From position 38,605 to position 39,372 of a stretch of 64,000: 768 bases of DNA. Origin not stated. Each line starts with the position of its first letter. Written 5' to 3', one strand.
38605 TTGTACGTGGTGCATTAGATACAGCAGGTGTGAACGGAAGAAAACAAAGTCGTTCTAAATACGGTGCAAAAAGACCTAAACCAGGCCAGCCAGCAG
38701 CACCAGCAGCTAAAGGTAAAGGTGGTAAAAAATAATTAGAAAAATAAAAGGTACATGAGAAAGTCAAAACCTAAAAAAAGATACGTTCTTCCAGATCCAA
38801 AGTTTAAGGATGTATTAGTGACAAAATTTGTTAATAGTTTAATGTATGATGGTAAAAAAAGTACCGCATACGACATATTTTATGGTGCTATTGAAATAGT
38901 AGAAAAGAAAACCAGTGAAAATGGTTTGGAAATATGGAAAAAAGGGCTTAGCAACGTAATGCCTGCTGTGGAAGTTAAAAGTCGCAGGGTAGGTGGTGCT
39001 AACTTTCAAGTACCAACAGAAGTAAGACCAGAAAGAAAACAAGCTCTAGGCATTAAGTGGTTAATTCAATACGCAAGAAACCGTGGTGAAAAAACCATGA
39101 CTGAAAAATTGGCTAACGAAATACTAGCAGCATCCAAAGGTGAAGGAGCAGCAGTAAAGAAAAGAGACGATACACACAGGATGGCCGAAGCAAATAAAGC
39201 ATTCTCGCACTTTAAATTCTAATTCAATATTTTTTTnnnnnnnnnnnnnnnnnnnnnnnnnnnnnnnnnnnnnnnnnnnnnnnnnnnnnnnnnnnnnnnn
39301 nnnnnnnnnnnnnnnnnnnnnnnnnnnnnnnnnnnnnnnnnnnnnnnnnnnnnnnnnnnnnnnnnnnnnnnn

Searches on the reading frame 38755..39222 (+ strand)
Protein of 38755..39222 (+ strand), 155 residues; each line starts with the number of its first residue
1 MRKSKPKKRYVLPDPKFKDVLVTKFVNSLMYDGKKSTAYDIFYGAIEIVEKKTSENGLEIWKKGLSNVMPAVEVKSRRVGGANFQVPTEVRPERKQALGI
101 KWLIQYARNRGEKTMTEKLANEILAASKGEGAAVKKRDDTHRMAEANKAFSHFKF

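Call 63: find_encoding_contigs(protein=window:38755-39222:+, flank=10000, max_places=10)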
Protein window:38755-39222:+ (155 aa): 6 contigs read that carry it; 6 places shown.
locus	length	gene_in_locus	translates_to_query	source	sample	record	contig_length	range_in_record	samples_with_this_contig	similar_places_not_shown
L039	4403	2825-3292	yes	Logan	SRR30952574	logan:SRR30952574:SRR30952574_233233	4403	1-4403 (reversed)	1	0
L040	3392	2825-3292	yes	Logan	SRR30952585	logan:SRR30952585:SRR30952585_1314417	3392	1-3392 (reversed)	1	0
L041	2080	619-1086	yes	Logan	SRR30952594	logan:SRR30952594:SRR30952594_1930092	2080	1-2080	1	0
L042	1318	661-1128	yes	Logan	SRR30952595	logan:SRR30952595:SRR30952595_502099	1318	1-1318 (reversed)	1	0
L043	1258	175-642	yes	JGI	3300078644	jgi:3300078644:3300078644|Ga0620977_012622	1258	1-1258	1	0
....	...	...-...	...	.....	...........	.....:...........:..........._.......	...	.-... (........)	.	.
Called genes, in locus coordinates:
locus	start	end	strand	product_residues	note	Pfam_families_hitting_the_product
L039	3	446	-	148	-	?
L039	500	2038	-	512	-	PF13428:TPR_14 (faint), PF14559:TPR_19 (faint), PF07676:PD40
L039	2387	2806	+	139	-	PF00164:Ribosom_S12_S23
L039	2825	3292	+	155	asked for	PF00177:Ribosomal_S7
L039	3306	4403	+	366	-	?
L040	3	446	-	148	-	?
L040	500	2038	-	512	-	PF13428:TPR_14 (faint), PF14559:TPR_19 (faint), PF07676:PD40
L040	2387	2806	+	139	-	PF00164:Ribosom_S12_S23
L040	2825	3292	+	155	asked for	PF00177:Ribosomal_S7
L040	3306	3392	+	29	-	PF00009:GTP_EFTU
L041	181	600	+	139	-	PF00164:Ribosom_S12_S23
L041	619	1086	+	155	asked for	PF00177:Ribosomal_S7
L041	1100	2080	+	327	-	?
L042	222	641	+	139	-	PF00164:Ribosom_S12_S23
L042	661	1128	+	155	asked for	PF00177:Ribosomal_S7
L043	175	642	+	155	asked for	PF00177:Ribosomal_S7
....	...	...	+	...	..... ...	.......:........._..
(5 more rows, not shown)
